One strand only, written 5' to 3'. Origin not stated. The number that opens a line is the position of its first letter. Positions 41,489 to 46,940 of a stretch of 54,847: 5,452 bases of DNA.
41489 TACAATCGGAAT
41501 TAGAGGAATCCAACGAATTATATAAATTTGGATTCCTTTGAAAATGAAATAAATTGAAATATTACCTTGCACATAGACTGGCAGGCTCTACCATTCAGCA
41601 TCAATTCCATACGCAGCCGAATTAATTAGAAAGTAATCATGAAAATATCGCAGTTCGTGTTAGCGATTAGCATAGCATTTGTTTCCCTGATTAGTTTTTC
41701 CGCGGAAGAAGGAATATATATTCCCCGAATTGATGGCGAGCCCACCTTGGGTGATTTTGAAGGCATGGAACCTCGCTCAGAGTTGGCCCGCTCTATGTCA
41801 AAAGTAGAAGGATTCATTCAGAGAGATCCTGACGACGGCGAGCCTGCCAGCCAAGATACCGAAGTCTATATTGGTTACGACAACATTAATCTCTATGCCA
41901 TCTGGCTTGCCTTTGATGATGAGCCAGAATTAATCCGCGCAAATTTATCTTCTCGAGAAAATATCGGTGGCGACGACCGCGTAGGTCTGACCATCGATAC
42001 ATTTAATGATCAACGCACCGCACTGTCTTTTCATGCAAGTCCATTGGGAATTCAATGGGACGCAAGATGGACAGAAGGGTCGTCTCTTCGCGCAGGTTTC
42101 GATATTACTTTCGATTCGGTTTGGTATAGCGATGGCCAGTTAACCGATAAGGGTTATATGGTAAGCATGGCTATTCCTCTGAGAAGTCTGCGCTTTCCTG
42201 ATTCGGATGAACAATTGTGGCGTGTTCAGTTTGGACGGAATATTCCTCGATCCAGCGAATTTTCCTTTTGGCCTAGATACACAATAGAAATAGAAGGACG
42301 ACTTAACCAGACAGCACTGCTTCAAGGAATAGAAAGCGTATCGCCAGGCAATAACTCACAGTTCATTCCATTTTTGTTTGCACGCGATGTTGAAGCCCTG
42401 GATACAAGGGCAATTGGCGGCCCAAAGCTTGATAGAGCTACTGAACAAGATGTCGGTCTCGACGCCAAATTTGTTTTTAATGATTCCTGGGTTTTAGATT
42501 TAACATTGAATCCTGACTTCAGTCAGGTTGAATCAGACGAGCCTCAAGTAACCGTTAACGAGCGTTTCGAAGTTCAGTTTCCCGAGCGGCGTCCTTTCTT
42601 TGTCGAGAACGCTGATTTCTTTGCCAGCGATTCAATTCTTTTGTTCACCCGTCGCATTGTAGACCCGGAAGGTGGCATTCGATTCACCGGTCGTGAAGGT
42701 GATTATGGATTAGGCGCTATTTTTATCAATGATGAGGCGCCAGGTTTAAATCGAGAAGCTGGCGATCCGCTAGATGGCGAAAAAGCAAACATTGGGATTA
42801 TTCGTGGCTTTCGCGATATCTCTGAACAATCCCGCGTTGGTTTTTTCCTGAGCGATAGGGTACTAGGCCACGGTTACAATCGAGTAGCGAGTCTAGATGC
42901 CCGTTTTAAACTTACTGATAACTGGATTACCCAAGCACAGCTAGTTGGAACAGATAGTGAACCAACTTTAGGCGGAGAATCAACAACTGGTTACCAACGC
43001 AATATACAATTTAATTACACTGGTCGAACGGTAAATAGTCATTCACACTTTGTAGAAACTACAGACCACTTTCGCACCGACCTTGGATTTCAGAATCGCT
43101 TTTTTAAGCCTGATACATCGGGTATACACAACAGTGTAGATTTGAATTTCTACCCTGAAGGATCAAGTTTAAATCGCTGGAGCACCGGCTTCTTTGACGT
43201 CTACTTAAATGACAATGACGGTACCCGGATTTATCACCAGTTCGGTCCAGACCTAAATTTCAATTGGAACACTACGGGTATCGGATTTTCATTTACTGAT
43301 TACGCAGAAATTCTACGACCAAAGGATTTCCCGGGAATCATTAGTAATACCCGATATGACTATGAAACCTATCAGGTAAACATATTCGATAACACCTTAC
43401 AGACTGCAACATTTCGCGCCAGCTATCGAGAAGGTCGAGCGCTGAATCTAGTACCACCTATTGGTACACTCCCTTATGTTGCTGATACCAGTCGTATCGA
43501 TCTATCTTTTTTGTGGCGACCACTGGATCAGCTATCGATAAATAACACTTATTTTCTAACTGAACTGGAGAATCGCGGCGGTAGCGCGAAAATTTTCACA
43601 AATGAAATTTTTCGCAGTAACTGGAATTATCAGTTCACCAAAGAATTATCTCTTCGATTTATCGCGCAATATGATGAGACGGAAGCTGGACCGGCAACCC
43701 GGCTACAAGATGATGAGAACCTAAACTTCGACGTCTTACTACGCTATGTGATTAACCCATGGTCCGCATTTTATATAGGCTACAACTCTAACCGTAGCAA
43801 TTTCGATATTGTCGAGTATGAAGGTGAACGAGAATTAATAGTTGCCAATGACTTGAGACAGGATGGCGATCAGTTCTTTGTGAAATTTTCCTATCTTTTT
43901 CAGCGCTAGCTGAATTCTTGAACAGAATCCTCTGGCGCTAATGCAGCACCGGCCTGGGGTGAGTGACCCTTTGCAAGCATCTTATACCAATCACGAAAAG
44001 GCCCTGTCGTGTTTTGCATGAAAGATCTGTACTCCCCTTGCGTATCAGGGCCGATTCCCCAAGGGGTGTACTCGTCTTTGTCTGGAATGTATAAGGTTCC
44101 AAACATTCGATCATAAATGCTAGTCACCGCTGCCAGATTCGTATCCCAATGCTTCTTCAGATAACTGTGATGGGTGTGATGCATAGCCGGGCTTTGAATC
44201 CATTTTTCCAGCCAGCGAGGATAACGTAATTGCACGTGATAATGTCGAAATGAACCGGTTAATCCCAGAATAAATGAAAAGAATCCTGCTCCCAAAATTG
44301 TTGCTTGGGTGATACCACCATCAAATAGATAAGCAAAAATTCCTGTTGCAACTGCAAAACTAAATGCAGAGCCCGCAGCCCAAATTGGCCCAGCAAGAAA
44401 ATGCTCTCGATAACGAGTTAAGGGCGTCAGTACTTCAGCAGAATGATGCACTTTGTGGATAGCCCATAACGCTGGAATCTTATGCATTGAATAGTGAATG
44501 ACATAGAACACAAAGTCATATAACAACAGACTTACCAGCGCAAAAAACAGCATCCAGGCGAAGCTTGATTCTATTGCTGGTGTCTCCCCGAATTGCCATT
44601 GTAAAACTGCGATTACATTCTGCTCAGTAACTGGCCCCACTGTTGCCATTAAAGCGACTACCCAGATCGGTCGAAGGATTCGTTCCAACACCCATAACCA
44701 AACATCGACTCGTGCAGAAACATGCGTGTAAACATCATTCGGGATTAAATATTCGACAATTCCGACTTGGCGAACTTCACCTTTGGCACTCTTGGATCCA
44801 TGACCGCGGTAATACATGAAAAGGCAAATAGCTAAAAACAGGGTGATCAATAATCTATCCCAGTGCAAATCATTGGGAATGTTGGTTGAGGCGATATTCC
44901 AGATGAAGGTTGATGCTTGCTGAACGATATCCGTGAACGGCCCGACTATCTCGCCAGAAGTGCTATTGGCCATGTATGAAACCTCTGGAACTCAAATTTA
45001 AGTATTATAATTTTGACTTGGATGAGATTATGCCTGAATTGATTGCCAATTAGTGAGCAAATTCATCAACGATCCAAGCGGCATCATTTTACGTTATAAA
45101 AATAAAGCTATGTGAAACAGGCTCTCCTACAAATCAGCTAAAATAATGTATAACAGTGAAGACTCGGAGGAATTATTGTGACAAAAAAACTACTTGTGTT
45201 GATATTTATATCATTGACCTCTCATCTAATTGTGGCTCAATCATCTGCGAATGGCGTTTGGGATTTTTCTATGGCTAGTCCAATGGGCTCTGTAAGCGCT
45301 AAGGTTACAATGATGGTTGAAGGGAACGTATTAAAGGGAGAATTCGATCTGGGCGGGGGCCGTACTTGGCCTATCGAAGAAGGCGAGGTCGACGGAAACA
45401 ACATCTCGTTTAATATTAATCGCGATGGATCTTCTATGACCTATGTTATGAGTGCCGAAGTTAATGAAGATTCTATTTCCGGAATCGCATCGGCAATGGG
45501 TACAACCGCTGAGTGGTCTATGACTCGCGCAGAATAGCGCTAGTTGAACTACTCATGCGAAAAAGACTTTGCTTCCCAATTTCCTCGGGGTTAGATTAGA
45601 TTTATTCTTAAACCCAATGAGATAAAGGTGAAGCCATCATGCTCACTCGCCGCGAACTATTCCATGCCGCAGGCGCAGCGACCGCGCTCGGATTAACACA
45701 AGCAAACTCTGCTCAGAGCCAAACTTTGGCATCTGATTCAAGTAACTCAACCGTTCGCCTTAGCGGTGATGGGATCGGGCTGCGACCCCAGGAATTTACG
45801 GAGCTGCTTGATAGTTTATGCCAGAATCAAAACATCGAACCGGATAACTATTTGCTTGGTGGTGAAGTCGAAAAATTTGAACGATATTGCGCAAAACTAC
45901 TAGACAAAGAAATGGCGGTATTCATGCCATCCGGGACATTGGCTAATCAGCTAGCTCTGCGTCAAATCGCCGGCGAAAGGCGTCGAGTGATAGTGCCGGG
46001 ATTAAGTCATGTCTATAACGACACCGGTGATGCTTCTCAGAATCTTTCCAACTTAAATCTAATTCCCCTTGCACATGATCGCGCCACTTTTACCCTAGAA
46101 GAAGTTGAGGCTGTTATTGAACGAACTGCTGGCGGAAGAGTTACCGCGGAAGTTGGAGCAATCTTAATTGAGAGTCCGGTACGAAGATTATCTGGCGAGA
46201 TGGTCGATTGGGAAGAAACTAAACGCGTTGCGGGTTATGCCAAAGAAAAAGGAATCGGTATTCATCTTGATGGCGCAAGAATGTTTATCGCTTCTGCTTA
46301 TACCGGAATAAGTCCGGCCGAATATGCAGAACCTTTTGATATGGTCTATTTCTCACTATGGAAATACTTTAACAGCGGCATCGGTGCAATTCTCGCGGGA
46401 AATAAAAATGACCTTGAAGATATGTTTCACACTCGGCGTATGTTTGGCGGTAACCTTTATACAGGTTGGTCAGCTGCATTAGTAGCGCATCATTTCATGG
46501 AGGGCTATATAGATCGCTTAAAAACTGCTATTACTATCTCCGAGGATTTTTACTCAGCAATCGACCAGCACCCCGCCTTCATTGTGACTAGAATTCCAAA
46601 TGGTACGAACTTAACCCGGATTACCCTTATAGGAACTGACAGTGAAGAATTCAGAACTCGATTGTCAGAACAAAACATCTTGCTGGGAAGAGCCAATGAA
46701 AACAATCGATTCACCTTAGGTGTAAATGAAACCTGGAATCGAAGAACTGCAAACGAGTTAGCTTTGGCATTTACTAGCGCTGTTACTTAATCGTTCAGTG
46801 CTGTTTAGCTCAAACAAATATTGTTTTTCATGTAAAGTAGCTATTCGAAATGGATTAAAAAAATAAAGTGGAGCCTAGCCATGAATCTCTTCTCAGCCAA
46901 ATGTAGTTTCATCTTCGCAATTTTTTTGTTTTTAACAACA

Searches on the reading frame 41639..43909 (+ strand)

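Call 9: search_protein_families(library=pfam, proteins=[window:41639-43909:+], max_evalue=0.001)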
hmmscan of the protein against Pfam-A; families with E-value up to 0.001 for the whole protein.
window:41639-43909:+ (756 aa): 1 family
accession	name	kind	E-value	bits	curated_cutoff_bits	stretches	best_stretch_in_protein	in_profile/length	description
PF19313.5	DUF5916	-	3.5e-16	59.5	22.6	1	266-340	22-94/572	Domain of unknown function (DUF5916)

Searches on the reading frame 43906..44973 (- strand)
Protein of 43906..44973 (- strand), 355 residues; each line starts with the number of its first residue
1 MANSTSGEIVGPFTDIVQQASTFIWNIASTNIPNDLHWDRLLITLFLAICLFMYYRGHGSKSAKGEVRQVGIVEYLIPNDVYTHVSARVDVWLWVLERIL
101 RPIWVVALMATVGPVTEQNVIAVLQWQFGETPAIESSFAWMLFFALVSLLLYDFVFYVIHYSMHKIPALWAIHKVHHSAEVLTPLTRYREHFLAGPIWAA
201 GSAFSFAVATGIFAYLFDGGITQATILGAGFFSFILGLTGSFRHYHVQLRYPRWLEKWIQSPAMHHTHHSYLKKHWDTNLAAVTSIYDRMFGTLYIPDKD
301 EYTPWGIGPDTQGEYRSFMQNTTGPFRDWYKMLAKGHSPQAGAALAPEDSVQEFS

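Call 9: search_protein_families(library=pfam, proteins=[window:43906-44973:-], max_evalue=0.001)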
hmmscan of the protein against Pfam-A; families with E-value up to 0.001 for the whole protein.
window:43906-44973:- (355 aa): 1 family
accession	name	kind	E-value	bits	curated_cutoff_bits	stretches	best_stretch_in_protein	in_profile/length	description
PF04116.19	FA_hydroxylase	-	1.4e-20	74.5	31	1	146-293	2-132/132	Fatty acid hydroxylase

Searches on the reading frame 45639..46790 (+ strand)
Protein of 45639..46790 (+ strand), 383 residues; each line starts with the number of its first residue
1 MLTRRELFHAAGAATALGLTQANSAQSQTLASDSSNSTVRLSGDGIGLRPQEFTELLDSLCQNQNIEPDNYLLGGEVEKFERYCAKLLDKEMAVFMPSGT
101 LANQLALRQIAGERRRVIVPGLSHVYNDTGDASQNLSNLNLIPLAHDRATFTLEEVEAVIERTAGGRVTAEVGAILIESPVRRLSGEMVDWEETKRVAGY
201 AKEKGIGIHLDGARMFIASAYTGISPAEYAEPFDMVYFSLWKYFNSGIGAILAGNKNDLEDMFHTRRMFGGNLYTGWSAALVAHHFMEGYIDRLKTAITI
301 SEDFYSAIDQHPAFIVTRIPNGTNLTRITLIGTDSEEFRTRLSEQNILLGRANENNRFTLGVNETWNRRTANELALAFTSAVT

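Call 10: search_protein_families(library=pfam, proteins=[window:45639-46790:+], max_evalue=0.001)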
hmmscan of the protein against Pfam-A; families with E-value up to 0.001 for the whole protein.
window:45639-46790:+ (383 aa): 2 families
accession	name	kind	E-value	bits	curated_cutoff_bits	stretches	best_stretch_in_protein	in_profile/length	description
PF01212.27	Beta_elim_lyase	-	2.6e-41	142.3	27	1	76-318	33-275/288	Beta-eliminating lyase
PF01041.23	DegT_DnrJ_EryC1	-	4.2e-06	26.7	19.8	1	68-216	17-150/360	DegT/DnrJ/EryC1/StrS aminotransferase family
